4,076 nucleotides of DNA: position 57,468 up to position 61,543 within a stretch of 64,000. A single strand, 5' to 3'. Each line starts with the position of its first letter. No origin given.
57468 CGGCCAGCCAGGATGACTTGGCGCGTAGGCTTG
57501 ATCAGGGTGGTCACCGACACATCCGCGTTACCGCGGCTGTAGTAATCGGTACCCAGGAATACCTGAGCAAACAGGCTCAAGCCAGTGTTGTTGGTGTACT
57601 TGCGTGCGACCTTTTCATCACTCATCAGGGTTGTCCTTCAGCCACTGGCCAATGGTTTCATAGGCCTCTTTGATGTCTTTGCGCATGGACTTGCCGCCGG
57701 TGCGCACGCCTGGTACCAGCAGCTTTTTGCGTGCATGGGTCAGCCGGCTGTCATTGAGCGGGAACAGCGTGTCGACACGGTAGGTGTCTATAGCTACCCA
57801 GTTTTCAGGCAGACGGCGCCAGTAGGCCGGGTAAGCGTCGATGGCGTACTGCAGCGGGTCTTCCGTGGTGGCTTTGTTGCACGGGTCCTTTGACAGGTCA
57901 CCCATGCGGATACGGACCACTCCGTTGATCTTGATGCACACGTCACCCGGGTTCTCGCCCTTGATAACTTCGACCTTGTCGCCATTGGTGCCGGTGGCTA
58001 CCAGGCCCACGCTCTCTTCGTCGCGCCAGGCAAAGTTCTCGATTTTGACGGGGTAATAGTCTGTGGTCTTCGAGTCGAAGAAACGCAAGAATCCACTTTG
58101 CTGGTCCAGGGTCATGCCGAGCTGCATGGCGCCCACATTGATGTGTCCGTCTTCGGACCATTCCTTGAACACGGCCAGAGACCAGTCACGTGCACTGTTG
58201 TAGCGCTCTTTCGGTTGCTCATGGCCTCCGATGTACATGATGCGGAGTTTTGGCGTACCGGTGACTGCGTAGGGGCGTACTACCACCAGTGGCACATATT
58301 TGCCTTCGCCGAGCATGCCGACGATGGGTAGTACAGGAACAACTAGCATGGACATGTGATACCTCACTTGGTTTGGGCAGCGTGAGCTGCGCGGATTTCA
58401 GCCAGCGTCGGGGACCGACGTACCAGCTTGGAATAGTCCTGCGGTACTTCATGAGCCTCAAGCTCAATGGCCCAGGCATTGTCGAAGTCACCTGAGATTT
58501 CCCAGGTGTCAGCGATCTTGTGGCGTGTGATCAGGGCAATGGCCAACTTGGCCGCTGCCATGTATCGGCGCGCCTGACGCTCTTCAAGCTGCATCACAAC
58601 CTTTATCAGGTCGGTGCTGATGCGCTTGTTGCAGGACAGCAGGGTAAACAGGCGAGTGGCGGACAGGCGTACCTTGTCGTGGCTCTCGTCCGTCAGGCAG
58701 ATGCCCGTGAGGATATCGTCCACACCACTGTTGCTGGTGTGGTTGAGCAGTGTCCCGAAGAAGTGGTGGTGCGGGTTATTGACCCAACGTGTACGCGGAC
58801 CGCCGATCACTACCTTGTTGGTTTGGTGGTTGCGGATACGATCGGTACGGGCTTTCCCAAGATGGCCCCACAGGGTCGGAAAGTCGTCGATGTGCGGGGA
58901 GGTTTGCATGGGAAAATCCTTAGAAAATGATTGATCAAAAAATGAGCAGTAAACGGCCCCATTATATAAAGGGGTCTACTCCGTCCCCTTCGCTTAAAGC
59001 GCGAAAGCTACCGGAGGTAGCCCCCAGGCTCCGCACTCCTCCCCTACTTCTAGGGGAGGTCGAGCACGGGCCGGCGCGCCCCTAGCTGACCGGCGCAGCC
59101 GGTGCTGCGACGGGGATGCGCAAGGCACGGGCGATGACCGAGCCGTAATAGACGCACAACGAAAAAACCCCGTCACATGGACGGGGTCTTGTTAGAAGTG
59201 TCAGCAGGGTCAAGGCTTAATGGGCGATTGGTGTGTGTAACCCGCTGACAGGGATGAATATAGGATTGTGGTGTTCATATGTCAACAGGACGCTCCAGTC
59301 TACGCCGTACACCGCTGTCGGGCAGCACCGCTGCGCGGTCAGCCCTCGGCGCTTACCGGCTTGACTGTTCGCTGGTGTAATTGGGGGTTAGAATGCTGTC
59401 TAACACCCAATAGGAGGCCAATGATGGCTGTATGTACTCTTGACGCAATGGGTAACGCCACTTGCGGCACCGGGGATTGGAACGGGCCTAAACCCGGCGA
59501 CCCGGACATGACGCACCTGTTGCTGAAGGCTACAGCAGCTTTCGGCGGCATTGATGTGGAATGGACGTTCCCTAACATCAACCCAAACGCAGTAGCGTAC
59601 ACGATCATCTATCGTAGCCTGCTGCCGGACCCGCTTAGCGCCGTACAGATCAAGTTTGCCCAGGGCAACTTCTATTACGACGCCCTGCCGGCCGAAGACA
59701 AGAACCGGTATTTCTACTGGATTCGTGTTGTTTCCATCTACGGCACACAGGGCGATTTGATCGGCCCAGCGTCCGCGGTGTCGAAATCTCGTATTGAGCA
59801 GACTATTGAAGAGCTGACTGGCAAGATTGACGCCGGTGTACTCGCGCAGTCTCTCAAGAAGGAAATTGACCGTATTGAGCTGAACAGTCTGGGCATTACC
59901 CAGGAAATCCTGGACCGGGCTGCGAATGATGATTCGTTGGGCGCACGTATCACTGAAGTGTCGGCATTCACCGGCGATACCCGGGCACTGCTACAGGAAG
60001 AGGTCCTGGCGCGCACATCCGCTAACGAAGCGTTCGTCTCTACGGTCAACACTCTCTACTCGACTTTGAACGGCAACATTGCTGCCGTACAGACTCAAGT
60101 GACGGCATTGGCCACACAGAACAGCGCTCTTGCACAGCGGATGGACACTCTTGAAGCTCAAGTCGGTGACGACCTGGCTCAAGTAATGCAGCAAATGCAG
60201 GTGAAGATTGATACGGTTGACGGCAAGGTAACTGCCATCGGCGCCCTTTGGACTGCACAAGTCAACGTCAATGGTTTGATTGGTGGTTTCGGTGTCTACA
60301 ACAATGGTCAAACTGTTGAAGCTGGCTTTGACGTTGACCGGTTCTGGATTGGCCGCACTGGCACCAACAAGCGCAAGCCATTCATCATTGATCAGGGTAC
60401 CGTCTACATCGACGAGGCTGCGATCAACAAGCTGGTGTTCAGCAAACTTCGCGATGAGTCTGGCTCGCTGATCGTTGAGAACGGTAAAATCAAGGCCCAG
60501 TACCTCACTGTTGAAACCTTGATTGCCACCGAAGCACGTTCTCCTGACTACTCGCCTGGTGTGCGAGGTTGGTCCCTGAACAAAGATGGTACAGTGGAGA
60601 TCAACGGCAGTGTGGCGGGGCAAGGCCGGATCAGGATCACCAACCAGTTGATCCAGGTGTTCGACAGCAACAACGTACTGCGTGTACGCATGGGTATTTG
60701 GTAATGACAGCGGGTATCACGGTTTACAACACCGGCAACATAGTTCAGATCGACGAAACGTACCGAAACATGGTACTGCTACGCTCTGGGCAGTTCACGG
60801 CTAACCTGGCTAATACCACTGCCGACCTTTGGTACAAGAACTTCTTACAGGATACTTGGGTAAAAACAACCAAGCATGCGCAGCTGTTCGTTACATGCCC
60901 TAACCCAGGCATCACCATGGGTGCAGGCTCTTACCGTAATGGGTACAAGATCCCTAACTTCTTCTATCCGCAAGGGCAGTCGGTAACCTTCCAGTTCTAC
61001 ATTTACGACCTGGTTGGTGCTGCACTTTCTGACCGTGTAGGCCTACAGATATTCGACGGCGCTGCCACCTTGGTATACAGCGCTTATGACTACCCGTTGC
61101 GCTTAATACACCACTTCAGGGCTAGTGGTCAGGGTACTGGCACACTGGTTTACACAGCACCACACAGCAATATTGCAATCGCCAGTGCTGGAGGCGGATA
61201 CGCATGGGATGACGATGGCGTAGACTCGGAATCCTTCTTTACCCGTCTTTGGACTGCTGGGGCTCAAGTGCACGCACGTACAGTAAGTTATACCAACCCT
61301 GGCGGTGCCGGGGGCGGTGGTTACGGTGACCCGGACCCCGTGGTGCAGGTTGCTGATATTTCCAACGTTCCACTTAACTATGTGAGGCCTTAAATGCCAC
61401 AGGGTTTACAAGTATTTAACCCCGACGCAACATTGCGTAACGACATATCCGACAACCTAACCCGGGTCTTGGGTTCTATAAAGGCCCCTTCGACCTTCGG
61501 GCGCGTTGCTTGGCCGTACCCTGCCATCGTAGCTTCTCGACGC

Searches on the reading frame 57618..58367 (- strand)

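Call 18: search_protein_families(library=phrogs, proteins=[window:57618-58367:-])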
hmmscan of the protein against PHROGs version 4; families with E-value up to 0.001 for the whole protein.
window:57618-58367:- (249 aa): 2 families
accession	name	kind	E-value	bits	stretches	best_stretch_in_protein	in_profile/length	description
phrog_2452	-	unknown function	4.8e-26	93.2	1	164-248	136-218/235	-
phrog_17613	-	other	2.8e-05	25.1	1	184-239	179-233/246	ATPase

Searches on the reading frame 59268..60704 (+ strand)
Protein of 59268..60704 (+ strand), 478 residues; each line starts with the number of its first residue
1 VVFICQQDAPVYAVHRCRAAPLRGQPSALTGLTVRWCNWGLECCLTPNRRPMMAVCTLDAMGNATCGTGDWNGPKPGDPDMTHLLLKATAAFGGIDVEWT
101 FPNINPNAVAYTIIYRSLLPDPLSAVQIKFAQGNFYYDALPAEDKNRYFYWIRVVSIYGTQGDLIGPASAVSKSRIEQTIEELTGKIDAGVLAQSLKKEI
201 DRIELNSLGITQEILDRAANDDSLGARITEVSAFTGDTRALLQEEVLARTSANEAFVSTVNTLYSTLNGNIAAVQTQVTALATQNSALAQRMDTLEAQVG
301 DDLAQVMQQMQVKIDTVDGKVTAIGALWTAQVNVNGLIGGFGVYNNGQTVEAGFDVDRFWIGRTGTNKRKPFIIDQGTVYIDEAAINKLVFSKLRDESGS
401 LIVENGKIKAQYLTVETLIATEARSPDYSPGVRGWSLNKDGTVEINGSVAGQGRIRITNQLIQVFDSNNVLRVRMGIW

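Call 18: search_protein_families(library=phrogs, proteins=[window:59268-60704:+])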
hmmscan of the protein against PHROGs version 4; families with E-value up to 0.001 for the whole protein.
window:59268-60704:+ (478 aa): 10 families
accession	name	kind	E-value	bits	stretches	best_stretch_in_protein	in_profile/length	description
phrog_496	-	tail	1e-106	359.4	1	61-476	239-620/769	tail fiber protein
phrog_2589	-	tail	1.1e-26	92.7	2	245-466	3402-3598/3686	tail protein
phrog_31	-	tail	7.3e-22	78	1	75-477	964-1301/1565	central tail fiber J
phrog_19394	-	tail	6.3e-19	68.7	1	57-211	58-212/999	tail fiber protein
phrog_5269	-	unknown function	1e-15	58.5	1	220-448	143-356/564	-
phrog_37064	-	tail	9.3e-09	34.5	1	89-210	100-219/1491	tail fiber protein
phrog_11678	-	unknown function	2.2e-06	26.3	1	249-478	2037-2223/2223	-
phrog_10903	-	unknown function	8.7e-06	25.4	0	254-379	825-951/954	-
phrog_5616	-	tail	2.5e-05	23.7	1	218-365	638-777/873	tail fiber protein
phrog_18217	-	unknown function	0.00012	22.9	0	424-450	4-30/216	-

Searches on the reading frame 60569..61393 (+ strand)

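Call 18: search_protein_families(library=phrogs, proteins=[window:60569-61393:+])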
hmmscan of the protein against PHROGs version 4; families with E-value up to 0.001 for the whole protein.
window:60569-61393:+ (274 aa): 2 families
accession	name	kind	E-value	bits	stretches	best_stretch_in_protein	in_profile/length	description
phrog_4062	-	unknown function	4.9e-15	56.7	1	46-242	1-193/230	-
phrog_6061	-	unknown function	2.4e-08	35.5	1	46-186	1-153/263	-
